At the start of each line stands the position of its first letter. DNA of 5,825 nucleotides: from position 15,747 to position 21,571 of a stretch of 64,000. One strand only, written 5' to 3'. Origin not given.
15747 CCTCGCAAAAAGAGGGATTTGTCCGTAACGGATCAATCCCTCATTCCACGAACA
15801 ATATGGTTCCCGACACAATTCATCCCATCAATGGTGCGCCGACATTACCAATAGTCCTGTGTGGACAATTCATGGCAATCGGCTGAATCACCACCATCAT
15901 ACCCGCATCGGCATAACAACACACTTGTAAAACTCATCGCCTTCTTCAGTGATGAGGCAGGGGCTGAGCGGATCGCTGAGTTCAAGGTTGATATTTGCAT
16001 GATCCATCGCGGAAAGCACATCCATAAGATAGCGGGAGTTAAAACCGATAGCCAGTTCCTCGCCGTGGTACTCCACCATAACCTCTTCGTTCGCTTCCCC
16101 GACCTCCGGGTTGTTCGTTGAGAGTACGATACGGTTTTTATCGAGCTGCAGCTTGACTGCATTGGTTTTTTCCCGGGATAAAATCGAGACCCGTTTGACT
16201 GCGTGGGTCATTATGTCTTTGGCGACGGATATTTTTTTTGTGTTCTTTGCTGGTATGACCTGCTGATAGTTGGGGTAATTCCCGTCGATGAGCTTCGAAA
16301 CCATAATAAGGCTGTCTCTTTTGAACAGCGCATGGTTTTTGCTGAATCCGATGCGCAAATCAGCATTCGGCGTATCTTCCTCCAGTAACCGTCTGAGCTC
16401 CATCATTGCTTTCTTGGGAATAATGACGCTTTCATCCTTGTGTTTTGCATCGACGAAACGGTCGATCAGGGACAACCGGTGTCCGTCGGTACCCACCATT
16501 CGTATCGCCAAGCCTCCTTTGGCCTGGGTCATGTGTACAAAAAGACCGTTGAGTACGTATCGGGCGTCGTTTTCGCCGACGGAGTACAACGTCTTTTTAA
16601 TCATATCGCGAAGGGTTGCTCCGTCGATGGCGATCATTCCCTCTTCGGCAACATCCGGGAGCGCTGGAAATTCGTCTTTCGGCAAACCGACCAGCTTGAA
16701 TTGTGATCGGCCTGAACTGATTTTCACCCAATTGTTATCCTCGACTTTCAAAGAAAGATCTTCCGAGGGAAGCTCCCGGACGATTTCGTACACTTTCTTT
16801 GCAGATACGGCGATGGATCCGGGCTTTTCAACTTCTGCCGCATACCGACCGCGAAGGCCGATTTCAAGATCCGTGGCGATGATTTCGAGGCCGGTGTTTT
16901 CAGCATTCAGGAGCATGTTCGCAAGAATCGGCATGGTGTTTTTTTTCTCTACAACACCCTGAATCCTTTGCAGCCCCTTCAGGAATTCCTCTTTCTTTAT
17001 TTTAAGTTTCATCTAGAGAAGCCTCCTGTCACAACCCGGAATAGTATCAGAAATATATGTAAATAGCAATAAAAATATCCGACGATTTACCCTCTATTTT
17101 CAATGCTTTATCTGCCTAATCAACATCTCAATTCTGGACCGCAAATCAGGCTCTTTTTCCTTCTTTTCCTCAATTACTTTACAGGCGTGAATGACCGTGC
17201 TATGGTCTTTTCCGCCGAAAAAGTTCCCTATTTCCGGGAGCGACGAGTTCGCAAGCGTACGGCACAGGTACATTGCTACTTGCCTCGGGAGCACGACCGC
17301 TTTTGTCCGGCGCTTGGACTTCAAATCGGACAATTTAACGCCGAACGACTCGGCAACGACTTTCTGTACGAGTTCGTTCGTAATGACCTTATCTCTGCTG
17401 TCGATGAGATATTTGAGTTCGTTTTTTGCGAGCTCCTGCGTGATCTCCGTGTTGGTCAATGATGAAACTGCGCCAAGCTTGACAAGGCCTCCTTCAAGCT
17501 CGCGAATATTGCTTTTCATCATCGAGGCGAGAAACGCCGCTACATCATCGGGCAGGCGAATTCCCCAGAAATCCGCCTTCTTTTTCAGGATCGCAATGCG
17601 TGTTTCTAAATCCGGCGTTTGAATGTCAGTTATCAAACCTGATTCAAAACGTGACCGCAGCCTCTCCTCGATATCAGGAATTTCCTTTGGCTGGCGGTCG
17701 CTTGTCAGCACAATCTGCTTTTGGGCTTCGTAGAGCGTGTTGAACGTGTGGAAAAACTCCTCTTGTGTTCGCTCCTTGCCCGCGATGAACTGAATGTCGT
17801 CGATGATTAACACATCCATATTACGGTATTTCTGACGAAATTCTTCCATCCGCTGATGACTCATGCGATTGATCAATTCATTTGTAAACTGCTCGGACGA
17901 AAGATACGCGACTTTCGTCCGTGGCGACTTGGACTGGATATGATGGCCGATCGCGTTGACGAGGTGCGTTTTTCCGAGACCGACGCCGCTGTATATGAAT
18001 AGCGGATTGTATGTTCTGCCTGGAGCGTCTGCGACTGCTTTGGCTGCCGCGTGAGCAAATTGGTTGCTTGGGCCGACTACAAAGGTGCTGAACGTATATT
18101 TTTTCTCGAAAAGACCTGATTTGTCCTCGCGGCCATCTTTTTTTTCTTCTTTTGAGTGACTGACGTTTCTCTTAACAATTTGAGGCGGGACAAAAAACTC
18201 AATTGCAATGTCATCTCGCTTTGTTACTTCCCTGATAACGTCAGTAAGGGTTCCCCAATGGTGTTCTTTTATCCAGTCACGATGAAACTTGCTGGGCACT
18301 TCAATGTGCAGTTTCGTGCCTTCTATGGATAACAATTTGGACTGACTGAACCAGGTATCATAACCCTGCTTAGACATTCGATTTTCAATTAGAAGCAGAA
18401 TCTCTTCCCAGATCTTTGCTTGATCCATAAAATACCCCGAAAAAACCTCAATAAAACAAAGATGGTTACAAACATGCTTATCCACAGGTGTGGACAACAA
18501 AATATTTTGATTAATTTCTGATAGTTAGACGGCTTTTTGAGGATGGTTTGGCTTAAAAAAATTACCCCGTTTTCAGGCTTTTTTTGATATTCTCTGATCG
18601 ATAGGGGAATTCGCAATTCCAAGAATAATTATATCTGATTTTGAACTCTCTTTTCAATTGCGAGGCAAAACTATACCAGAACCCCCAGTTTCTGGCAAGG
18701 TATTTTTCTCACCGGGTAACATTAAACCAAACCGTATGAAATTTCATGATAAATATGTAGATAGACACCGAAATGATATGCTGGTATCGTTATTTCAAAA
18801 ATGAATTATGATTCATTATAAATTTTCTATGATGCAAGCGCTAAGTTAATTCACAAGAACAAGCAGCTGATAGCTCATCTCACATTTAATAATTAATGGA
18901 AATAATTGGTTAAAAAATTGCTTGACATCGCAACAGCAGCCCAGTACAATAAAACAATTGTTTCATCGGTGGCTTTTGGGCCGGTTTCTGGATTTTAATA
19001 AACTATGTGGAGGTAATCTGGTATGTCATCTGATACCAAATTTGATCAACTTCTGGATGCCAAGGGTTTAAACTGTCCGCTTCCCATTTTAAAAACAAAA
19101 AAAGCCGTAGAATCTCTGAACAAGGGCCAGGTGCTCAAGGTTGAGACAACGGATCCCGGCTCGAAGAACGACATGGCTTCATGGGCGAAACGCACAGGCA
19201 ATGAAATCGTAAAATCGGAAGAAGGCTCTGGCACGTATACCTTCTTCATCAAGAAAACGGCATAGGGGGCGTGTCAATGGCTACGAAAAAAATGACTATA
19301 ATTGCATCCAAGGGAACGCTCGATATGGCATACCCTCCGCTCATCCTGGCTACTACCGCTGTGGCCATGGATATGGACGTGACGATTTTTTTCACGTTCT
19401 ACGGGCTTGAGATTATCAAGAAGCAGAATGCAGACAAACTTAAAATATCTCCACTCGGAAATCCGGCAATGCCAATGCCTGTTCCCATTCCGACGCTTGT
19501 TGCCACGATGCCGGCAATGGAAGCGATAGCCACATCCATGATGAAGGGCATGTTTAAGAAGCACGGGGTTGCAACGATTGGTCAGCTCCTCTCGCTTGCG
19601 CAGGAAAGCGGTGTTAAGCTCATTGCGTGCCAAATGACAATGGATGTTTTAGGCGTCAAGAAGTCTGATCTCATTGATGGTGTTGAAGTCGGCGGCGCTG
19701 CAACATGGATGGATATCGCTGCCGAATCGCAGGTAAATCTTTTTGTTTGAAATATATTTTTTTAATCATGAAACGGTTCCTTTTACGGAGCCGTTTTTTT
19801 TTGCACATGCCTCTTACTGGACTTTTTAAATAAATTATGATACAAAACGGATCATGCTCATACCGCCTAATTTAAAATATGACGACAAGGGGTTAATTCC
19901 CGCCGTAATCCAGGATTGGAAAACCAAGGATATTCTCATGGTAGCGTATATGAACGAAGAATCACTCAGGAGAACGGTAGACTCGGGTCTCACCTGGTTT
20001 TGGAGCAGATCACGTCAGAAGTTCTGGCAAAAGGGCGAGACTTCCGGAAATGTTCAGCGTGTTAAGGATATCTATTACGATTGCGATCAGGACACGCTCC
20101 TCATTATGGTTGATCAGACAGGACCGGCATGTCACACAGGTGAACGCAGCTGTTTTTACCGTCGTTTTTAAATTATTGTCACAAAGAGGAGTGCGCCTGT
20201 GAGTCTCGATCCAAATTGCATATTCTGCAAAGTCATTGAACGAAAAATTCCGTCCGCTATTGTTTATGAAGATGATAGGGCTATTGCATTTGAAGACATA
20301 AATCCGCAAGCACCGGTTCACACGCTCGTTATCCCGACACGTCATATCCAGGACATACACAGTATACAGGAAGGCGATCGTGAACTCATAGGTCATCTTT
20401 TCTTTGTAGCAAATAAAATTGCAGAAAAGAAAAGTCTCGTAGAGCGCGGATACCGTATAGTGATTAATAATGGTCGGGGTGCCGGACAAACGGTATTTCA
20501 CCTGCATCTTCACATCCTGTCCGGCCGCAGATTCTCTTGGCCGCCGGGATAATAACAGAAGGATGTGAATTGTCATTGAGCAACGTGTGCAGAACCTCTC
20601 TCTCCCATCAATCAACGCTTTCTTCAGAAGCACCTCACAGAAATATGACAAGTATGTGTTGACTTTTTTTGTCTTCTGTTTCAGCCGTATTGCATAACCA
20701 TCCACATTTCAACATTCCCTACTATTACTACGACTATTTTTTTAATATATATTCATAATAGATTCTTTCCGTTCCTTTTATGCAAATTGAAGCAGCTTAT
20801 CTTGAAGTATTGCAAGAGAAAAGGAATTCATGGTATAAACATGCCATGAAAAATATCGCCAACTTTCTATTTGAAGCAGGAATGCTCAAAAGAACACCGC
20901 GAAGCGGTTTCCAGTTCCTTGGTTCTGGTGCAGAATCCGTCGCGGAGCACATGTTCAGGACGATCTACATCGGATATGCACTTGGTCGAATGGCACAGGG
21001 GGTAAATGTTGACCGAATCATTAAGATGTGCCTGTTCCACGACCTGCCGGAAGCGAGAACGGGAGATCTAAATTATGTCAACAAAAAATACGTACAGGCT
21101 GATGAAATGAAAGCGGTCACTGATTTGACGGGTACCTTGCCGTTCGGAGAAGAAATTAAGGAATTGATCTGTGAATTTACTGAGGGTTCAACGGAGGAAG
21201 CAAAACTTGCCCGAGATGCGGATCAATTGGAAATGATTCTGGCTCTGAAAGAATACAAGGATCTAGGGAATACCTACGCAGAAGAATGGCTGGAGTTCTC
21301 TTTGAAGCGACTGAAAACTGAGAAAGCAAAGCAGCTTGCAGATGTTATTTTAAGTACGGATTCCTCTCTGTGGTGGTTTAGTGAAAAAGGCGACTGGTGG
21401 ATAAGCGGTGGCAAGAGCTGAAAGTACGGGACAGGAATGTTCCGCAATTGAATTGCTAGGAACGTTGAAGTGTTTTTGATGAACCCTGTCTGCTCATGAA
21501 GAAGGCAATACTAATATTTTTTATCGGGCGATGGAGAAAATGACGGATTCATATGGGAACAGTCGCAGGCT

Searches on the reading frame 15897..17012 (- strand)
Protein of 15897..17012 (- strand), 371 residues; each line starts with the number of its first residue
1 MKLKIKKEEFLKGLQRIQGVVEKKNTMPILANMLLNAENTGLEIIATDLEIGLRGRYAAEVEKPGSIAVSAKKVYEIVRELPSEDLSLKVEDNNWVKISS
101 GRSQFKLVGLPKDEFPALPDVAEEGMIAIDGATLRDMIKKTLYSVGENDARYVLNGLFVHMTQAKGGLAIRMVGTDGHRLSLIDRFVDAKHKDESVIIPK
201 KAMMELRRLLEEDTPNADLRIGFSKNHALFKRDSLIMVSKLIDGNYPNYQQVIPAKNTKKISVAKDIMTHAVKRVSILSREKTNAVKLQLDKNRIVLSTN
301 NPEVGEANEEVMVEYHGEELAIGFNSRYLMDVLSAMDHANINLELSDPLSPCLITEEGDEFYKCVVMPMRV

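Call 50: search_protein_families(library=pfam, proteins=[window:15897-17012:-], max_evalue=0.001)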
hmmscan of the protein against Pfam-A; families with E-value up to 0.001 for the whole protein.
window:15897-17012:- (371 aa): 3 families
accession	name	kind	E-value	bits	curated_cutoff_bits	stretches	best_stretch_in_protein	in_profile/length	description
PF00712.24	DNA_pol3_beta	-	7.6e-39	133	24.4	1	1-119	1-120/120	DNA polymerase III beta subunit, N-terminal domain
PF02768.20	DNA_pol3_beta_3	-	2.6e-38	131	27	1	251-370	2-121/121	DNA polymerase III beta subunit, C-terminal domain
PF02767.21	DNA_pol3_beta_2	-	7.9e-29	100.7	27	1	129-248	2-116/116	DNA polymerase III beta subunit, central domain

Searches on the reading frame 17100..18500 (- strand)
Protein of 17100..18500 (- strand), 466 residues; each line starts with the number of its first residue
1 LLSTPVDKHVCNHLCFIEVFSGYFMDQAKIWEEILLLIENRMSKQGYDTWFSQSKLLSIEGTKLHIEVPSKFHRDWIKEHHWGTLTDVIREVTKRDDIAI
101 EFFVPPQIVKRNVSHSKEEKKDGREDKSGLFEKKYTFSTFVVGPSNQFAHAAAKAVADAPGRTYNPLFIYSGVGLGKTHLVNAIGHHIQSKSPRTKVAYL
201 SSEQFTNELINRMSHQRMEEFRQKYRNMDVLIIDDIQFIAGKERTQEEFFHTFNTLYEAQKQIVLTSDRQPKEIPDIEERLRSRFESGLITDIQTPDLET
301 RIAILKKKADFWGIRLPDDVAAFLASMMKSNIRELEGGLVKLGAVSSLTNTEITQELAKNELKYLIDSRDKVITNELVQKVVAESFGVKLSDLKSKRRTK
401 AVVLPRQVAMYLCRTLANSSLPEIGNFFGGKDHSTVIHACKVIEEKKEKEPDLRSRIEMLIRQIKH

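Call 50: search_protein_families(library=pfam, proteins=[window:17100-18500:-], max_evalue=0.001)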
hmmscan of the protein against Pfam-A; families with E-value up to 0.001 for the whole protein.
window:17100-18500:- (466 aa): 7 families
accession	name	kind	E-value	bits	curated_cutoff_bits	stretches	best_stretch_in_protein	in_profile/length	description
PF00308.24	Bac_DnaA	-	4.8e-74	248.4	23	1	132-292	2-162/162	Bacterial DnaA ATPAse domain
PF08299.17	Bac_DnaA_C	-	7.4e-31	106.4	31.5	1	376-443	2-69/69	Bacterial dnaA protein helix-turn-helix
PF11638.13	DnaA_N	-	3.5e-14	52.7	24.6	1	29-90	2-64/65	DnaA N-terminal domain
PF01695.23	IstB_IS21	-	1.5e-09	38.1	24.1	1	170-269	98-194/238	IstB-like ATP binding protein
PF00004.35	AAA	-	1.4e-06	29.2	21.2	1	170-287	4-125/131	ATPase family associated with various cellular activities (AAA)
PF22688.2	Hda_lid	-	6.7e-06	26.4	27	1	300-354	3-57/65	Hda, lid domain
PF13173.12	AAA_14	-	3.7e-05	24.2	27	1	175-286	13-116/129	AAA domain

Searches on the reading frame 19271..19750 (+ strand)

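Call 50: search_protein_families(library=pfam, proteins=[window:19271-19750:+], max_evalue=0.001)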
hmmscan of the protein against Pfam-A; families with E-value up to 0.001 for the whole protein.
window:19271-19750:+ (159 aa): 2 families
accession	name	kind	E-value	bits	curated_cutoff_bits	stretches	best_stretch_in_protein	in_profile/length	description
PF13686.11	DrsE_2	-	4.6e-56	189.5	25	1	5-158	2-156/156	DsrE/DsrF/DrsH-like family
PF02635.20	DsrE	-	5.4e-12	46.4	22.7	1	98-153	55-110/116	DsrE/DsrF-like family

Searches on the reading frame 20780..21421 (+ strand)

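Call 50: search_protein_families(library=pfam, proteins=[window:20780-21421:+], max_evalue=0.001)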
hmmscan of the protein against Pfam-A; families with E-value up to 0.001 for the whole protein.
window:20780-21421:+ (213 aa): 3 families
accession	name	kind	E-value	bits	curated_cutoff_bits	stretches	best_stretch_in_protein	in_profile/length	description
PF13023.12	HD_3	-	9.3e-36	123.7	22.5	1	34-186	2-161/165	HD domain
PF12917.13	YfbR-like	-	1.4e-09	38.3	25.9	1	50-182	22-167/182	5'-deoxynucleotidase YfbR-like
PF01966.28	HD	-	1e-08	35.9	22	1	54-152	1-115/116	HD domain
